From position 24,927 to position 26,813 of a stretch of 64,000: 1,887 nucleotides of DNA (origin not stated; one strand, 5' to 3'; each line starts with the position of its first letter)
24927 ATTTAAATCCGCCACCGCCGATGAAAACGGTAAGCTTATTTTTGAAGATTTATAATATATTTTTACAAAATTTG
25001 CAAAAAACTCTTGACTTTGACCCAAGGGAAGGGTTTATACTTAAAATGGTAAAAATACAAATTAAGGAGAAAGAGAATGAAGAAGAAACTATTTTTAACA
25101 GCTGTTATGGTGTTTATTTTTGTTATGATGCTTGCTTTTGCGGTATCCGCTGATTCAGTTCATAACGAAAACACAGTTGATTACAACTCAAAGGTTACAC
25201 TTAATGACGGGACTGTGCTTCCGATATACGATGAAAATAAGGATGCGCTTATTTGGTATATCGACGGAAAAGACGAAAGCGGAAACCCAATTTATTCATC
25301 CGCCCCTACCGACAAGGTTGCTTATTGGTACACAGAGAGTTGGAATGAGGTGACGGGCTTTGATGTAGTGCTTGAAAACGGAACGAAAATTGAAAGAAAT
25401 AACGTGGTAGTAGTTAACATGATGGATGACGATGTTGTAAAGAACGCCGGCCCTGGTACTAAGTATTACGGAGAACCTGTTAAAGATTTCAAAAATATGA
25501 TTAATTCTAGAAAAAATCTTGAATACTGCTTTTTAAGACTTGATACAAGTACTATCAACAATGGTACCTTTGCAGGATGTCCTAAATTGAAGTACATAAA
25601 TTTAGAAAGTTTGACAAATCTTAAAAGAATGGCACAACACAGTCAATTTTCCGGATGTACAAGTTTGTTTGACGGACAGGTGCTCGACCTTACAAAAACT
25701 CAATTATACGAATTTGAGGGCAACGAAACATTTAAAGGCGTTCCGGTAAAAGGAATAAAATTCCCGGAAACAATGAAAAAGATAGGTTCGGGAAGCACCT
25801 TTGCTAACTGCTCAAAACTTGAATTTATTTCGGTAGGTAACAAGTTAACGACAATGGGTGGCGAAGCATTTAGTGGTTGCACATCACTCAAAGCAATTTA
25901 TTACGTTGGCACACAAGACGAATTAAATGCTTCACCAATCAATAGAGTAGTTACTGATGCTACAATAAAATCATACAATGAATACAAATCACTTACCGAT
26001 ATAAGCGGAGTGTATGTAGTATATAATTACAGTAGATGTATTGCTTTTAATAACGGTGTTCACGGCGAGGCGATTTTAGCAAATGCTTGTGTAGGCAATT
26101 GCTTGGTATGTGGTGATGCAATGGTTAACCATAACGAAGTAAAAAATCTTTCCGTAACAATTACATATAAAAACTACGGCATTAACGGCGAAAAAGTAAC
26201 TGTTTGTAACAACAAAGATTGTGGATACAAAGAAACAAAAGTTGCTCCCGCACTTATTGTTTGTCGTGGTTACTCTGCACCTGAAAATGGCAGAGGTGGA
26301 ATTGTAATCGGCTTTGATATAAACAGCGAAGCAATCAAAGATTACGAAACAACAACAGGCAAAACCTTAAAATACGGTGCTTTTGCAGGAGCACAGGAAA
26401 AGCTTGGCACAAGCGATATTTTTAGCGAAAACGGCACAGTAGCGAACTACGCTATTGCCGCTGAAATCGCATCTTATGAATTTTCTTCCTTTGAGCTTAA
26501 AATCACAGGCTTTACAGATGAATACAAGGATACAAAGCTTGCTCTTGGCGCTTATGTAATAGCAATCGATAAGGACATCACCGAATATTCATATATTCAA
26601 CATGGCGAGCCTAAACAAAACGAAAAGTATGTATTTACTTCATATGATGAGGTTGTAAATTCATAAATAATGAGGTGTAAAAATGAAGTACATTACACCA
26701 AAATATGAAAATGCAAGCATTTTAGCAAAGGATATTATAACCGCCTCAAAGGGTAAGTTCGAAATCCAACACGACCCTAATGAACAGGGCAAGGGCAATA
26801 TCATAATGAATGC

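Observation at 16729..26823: Near-identical DNA tracts shared between cassettes point to gene conversion among surface-protein genes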

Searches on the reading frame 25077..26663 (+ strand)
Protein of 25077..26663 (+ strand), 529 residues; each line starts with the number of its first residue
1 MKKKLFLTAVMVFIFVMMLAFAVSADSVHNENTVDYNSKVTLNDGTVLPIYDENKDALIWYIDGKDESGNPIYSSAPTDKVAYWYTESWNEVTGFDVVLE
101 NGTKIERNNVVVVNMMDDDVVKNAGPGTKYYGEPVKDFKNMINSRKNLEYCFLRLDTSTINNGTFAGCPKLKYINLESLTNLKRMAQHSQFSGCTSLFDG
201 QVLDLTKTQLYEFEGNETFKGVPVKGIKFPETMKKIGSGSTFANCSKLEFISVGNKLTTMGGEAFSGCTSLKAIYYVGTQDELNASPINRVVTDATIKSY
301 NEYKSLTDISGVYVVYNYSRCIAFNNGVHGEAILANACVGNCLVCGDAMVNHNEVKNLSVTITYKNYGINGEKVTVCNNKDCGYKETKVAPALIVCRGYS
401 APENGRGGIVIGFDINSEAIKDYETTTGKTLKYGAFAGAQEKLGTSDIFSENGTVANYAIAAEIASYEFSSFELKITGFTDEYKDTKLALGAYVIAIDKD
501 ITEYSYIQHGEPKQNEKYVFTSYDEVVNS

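Call 5: search_protein_families(library=pfam, proteins=[window:25077-26663:+], max_evalue=0.01)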
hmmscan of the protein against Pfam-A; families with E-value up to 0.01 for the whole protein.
window:25077-26663:+ (529 aa): 3 families
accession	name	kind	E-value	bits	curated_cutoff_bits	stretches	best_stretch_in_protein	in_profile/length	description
PF13306.12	LRR_5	-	2.8e-22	79.4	27.7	2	159-278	2-110/127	BspA type Leucine rich repeat region (6 copies)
PF13855.12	LRR_8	-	4.6e-06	26.7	27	0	159-178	15-34/61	Leucine rich repeat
PF20130.4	DUF6520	-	0.0061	17.3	25.4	0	1-48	1-45/83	Family of unknown function (DUF6520)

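Call 7: search_protein_families(library=ncbifam, proteins=[window:25077-26663:+], max_evalue=1)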
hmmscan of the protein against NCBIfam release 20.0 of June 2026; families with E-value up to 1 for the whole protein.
window:25077-26663:+ (529 aa): 3 families
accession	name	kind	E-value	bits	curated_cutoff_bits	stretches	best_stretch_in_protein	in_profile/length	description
NF053819.1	EF0750_LPXTG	subfamily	0.056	14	47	1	1-45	1-43/105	EF2685/EF0750 family sortase-dependent surface protein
NF041742.1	WGxxGxxG_fam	subfamily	0.069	13.7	35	1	1-39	1-37/69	WGxxGxxG family protein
TIGR02167.2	Liste_lipo_26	repeat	0.079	12.7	30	0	265-274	2-11/26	PARCEL repeat-containing surface protein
